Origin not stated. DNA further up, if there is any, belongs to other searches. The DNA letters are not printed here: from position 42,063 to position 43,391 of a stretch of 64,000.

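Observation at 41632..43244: Tripartite HipBST-type toxin-antitoxin operon (HTH, HipA-N-like small protein, N-terminally truncated HipA kinase)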

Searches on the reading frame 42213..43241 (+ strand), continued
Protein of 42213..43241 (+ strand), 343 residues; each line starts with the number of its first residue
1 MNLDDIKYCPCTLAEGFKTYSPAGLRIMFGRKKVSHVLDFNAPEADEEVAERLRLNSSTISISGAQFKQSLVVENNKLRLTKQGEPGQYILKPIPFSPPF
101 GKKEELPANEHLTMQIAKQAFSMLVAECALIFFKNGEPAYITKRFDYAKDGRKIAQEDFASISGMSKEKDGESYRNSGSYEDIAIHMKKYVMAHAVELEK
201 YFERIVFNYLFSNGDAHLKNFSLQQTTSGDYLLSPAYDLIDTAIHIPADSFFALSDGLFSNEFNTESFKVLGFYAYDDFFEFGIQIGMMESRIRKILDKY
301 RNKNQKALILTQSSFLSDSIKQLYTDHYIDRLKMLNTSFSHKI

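Call 37: search_solved_structures(query=A2, max_evalue=0.001, show_alignments=5)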
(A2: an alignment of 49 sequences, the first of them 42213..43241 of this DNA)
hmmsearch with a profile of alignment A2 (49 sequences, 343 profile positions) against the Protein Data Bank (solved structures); distinct sequences matched with E-value up to 0.001: 15.
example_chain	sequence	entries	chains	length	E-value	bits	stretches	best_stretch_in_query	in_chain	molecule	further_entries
7vkb_A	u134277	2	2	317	3.6e-35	124.9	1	3-336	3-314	HipA_C domain-containing protein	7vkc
8ezr_B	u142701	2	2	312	1.4e-34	123.1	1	6-336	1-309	HipT(Lp)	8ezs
7wcf_A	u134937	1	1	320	2.2e-34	122.4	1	3-336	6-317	HipA_C domain-containing protein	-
7ab3_C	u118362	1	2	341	3.5e-26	95.4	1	15-338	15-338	HipA_C domain-containing protein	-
7ab4_C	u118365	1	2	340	4e-26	95.2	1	17-338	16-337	HipA_C domain-containing protein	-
7ab5_C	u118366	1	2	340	7.1e-26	94.4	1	17-338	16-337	HipA_C domain-containing protein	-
4pu5_A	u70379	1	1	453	1.2e-05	27.9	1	61-254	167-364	Toxin-antitoxin system toxin HipA family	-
4pu3_A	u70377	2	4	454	1.2e-05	27.9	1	61-254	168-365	Toxin-antitoxin system toxin HipA family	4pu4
2wiu_A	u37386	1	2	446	4.3e-05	26.1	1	56-241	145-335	PROTEIN HIPA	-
3tpd_A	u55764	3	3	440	4.7e-05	25.9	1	56-241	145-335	Serine/threonine-protein kinase HipA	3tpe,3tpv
4yg7_D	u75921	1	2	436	0.00033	23.2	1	56-241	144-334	Serine/threonine-protein kinase HipA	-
3fbr_A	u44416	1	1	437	0.00033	23.2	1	56-241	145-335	Serine/threonine-protein kinase toxin HipA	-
3dnt_A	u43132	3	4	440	0.00033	23.1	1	56-241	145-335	Protein hipA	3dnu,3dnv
5k98_A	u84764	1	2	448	0.00035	23.1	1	56-241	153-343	Serine/threonine-protein kinase HipA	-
3hzi_A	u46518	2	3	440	0.00038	23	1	56-241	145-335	Protein hipA | Serine/threonine-protein kinase HipA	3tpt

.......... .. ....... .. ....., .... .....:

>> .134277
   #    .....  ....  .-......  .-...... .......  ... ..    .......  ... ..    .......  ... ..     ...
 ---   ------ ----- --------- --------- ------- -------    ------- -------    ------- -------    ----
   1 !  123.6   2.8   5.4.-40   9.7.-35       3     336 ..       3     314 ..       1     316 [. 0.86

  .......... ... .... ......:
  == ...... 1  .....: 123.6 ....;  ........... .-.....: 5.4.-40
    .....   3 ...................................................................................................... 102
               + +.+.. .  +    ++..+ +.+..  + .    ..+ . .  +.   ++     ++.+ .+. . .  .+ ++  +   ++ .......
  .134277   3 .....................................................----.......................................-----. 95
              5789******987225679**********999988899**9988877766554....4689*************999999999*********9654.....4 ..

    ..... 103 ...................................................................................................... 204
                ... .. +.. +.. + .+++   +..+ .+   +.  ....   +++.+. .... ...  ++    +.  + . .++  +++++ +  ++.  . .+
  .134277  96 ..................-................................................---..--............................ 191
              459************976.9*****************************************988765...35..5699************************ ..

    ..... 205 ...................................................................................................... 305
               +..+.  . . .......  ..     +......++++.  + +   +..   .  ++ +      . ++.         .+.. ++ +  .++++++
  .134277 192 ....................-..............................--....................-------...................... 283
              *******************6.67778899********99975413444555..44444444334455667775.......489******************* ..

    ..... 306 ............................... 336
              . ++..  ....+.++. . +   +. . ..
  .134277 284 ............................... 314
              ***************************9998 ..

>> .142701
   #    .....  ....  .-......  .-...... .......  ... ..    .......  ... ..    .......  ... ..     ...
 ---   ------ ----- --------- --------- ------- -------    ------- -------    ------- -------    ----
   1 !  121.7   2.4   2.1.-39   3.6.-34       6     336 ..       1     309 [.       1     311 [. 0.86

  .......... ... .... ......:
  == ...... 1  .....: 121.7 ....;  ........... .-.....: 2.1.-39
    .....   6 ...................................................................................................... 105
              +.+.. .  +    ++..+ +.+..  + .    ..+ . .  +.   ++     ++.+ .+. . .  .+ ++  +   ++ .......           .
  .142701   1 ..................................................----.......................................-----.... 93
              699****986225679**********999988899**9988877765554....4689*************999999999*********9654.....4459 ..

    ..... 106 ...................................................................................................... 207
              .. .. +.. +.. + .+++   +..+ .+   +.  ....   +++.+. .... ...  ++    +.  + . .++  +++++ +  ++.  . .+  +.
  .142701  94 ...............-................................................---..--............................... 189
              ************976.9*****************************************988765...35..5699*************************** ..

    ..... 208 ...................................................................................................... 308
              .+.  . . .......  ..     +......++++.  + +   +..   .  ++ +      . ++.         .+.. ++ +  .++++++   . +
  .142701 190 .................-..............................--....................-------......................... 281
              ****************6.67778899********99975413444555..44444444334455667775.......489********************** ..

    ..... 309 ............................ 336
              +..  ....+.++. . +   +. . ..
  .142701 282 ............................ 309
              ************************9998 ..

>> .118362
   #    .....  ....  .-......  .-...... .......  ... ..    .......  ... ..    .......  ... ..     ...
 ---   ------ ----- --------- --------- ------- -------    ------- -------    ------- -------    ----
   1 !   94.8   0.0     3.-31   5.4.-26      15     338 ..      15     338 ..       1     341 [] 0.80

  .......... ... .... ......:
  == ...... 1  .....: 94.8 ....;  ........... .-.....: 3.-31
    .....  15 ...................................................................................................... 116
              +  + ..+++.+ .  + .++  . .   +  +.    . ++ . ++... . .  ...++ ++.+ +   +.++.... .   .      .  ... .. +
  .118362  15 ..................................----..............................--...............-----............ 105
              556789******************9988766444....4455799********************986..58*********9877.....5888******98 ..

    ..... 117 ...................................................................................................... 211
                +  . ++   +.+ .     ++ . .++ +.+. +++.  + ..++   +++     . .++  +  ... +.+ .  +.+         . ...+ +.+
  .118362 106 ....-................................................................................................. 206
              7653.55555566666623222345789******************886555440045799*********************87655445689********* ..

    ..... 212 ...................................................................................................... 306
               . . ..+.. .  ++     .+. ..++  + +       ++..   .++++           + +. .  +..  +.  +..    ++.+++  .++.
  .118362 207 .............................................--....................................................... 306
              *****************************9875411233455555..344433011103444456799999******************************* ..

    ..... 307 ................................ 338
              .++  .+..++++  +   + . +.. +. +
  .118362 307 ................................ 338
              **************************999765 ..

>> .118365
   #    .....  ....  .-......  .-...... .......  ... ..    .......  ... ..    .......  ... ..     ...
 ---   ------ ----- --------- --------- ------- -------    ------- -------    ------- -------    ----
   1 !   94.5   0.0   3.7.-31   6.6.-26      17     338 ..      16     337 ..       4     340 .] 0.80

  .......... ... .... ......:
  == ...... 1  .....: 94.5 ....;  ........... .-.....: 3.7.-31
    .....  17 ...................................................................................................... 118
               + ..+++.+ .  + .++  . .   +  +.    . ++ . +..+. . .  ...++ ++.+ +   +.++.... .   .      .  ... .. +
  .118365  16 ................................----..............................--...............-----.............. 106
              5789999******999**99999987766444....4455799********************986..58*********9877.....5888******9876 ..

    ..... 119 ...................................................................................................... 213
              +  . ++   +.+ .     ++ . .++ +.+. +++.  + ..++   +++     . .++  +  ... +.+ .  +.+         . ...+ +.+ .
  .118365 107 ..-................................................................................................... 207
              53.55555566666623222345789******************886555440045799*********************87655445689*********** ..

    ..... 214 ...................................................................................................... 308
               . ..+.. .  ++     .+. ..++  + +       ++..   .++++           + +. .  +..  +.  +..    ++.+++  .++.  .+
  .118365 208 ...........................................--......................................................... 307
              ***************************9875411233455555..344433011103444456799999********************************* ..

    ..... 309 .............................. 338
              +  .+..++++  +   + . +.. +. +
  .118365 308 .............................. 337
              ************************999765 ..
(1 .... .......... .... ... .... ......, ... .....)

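Call 47: predict_structure(alignment_id=A2)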
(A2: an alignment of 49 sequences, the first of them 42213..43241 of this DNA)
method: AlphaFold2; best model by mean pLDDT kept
length: 343 residues; sequences in the alignment: 49
mean_pLDDT: 66.0   pTM: 0.75
mean pLDDT of the five models: 66.0, 62.1, 60.9, 46.4, 45.6
residues with pLDDT >= 90: 33; 70-90: 149; 50-70: 63; < 50: 98
segments of 3 or more residues with pLDDT < 50: 1-3, 8-20, 58-67, 98-106, 155-176, 214-253
pLDDT, mean of each block of 10 residues (from residue 1): 49 40 64 81 76 57 44 86 76 58 50 76 73 78 67 48 45 52 73 77 82 47 34 33 31 60 73 86 92 95 89 74 80 90 83
secondary structure, 60 per line:
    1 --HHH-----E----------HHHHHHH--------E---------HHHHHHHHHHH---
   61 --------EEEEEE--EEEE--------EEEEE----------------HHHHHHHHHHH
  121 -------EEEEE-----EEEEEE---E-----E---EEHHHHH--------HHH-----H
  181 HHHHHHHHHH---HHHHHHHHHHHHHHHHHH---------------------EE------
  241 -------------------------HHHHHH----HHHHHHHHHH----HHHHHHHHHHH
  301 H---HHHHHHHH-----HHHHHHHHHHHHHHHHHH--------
elements in order: H22-28 H47-57 E69-74 E77-80 E89-93 H110-120 E128-132 E138-143 H159-163 H180-190 H194-211 H266-271 H276-285 H290-301 H305-312 H318-335

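Call 50: fold_search(model_id=the predicted structure, library=pdb)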
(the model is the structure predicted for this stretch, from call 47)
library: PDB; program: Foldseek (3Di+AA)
matches with E <= 10: 309; with E <= 0.001: 37
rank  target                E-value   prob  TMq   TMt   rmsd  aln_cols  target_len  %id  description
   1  7wcf                  7.9e-15  1.00  0.69  0.74   4.9       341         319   28  Crystal structure of the kinase with AMP-PNP (released 2022-06-29)
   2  7vkc                  8.9e-15  1.00  0.68  0.73   5.0       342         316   28  Crystal structure of a bacterial Ser/Thr kinase (released 2022-06-29)
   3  7ab4_F                4.5e-13  1.00  0.69  0.69   6.1       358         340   23  Crystal structure of the Escherichia coli toxin-antitoxin system HipBST (HipT S59A) (released 2022-01-12)
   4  7ab5_F                8.4e-13  1.00  0.67  0.68   5.9       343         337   22  Crystal structure of the Escherichia coli toxin-antitoxin system HipBST (HipT D233Q) (released 2022-01-12)
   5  7ab4_C                8.9e-13  1.00  0.68  0.69   6.1       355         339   23  Crystal structure of the Escherichia coli toxin-antitoxin system HipBST (HipT S59A) (released 2022-01-12)
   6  8ezr_B                1.3e-12  1.00  0.55  0.68   5.1       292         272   26  Crystal structure of the HipS(Lp)-HipT(Lp) complex from Legionella pneumophila, native protein (released 2023-09-27)
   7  7ab3_F                1.8e-12  1.00  0.67  0.68   6.0       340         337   23  Crystal structure of the Escherichia coli toxin-antitoxin system HipBST (HipT S57A) (released 2022-01-12)
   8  7ab5_C                2.1e-12  1.00  0.68  0.68   6.0       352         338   23  Crystal structure of the Escherichia coli toxin-antitoxin system HipBST (HipT D233Q) (released 2022-01-12)
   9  8ezs_B                2.5e-12  1.00  0.56  0.70   4.8       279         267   28  Crystal structure of the HipS(Lp)-HipT(Lp) complex from Legionella pneumophila, Sel-met protein (released 2023-09-27)
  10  7ab3_C                2.8e-12  1.00  0.66  0.66   6.0       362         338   23  Crystal structure of the Escherichia coli toxin-antitoxin system HipBST (HipT S57A) (released 2022-01-12)
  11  7vkb_A                1.5e-11  1.00  0.56  0.71   4.9       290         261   26  Crystal structure of the a bacterial kinase complex (released 2022-06-29)
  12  3dnv_A                3.4e-07  1.00  0.54  0.46   6.3       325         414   18  MDT Protein (released 2009-01-27)
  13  3dnt_A                4.8e-07  1.00  0.53  0.45  11.5       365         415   19  structures of MDT proteins (released 2009-01-27)
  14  2wiu_A                6.4e-07  1.00  0.57  0.47   6.1       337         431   18  Mercury-modified bacterial persistence regulator hipBA (released 2009-07-28)
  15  2wiu_C                9.5e-07  1.00  0.51  0.45   8.2       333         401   20  Mercury-modified bacterial persistence regulator hipBA (released 2009-07-28)
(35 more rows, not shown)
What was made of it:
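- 42213..43244 (+): hipT: 343-aa HipA-family Ser/Thr kinase lacking N-subdomain 1, predicted toxin. Model TM 0.69-0.74 to 7wcf (call 50).
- On HipBST tripartite TA system: Fold TM is 0.69-0.74 to 7wcf (call 50).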

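Call 55: search_protein_families(library=padloc, proteins=[window:42213-43241:+], max_evalue=0.01)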
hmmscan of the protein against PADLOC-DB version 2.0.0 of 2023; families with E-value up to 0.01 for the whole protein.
window:42213-43241:+ (343 aa): 2 families
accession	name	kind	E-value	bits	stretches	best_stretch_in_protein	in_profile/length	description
PDLC04339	PDC-M03A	-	2.1e-06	25.3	1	107-238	44-173/293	-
PDLC04340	PDC-M03A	-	3.4e-05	21.5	1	162-238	97-166/280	-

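Call 68: search_dna_similar(query=window:42213-43241:+, collection=plasmids, mode=protein, max_rows=15)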
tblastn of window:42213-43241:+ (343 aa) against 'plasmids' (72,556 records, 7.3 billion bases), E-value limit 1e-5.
Records with a match: 770; places in all: 854; records where one place covers at least 80% of the query: 44.
Best place of each record, by identity: <60% 770.
By first word of the organism name: Acinetobacter 144; Rhizobium 69; Sinorhizobium 53; Agrobacterium 46; Pseudosulfitobacter 46; Enterobacter 24; Bradyrhizobium 22; Klebsiella 18; Bacteroides 17; Sphingobium 15; and 123 more.
By predicted mobility (MOB-suite, as given by PLSDB): non-mobilizable 352; conjugative 241; mobilizable 177.
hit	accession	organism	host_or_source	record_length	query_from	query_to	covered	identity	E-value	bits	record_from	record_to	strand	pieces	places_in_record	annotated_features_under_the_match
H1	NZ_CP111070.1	Chondrinema litorale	Seaweed,red alga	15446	1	337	98%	48.4%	1e-93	311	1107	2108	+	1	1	HipA domain-containing protein | HipA N-terminal domain-containing protein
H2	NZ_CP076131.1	Flammeovirga kamogawensis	single bacterial isolate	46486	1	336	98%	47.8%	8e-85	286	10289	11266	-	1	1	HipA domain-containing protein | HipA N-terminal domain-containing protein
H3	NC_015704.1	Runella slithyformis DSM 19594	fresh water lake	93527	9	339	97%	48.3%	5e-90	301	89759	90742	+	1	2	HipA domain-containing protein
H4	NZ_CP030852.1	Runella rosea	Whole organism,fresh water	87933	6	339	97%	46.1%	1e-82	280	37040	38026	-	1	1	HipA domain-containing protein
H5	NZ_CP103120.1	Bacteroides thetaiotaomicron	Homo sapiens,cell culture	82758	6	336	97%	43.7%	3e-72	250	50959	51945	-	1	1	HipA domain-containing protein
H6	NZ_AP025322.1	Fulvitalea axinellae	-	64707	5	338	97%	43.0%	1e-70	245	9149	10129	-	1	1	HipA domain-containing protein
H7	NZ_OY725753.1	Parabacteroides distasonis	-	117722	9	336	96%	43.1%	3e-68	238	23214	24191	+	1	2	HipA domain-containing protein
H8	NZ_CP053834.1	Arcobacter cloacae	cell culture,Sewage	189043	47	335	84%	40.7%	3e-48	181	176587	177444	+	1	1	HipA domain-containing protein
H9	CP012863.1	Persicobacter sp. JZB09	cell culture,soil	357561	9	335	95%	33.6%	2e-30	129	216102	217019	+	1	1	record has no annotation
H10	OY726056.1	Phocaeicola massiliensis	-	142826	8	324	92%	33.1%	7e-34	139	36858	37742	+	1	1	record has no annotation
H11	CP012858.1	Persicobacter sp. JZB09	cell culture,soil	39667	58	335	81%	37.4%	2e-41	161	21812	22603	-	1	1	record has no annotation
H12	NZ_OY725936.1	Bacteroides finegoldii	-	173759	8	336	96%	29.9%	1e-25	115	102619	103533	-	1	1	HipA domain-containing protein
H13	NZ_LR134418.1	Legionella adelaidensis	environmental,Cooling tower water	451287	5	335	97%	29.6%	2e-21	102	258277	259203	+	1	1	lpg2370 family Dot/Icm T4SS effector | HipA N-terminal domain-containing protein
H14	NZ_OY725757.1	Parabacteroides distasonis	-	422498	8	336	96%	28.9%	8e-23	107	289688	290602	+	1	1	HipA domain-containing protein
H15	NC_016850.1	Aliivibrio fischeri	Cleidopus gloriamaris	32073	20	323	89%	28.7%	1e-15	86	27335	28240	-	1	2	HipA domain-containing protein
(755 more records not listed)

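Call 69: search_dna_similar(query=window:42213-43241:+, collection=phages, mode=protein, max_rows=10)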
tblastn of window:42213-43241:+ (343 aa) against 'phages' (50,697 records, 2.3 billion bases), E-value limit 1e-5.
Records with a match: 1; places in all: 1; records where one place covers at least 80% of the query: 1.
Best place of each record, by identity: <60% 1.
By first word of the organism name: Bacteriophage 1.
By host as written in the record: - 1.
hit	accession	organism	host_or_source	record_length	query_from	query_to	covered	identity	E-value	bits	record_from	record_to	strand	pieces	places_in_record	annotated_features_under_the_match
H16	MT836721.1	Bacteriophage sp.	human fecal samples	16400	60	340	82%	26.7%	1e-8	62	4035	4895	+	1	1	record has no annotation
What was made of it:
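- Homologues are common on plasmids, which fits addiction (call 68), and nearly absent from phages (call 69).
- Tried and rejected: Phage origin: only one weak hit among 50,697 phage records (call 69).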

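Call 70: get_annotated_region(hit=H1, flank=2500)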
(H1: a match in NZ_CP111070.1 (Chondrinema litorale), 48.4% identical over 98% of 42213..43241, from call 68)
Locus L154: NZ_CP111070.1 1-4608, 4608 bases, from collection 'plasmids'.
description: Chondrinema litorale strain WSW3-B12 plasmid unnamed28, complete sequence
organism: Chondrinema litorale (NCBI taxid 2994555)
taxonomy: Bacteria; Bacteroidota; Cytophagia; Cytophagales; Flammeovirgaceae; Chondrinema; Chondrinema litorale
host: -; source: Seaweed,red alga; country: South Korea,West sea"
typing (MOB-suite, as given by PLSDB): non-mobilizable
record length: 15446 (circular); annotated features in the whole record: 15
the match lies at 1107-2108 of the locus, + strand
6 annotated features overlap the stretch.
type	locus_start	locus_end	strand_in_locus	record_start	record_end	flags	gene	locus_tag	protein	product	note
CDS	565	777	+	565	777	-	-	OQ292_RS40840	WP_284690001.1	helix-turn-helix domain-containing protein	-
CDS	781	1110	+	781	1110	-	-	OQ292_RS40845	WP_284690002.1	HipA N-terminal domain-containing protein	-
CDS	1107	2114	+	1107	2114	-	-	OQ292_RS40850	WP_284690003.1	HipA domain-containing protein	-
CDS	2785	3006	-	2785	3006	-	-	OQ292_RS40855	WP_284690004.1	hypothetical protein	-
CDS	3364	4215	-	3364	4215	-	-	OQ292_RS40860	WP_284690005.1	SDR family NAD(P)-dependent oxidoreductase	-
CDS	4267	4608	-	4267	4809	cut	-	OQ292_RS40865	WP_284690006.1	sigma-70 family RNA polymerase sigma factor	GO:0006352 - DNA-templated transcription initiation [Evidence IEA]; GO:0006355 - regulation of DNA-templated ...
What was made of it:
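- The same layout sits on a 15-kb Cytophagales plasmid and on other Bacteroidota plasmids (calls 68, 70).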
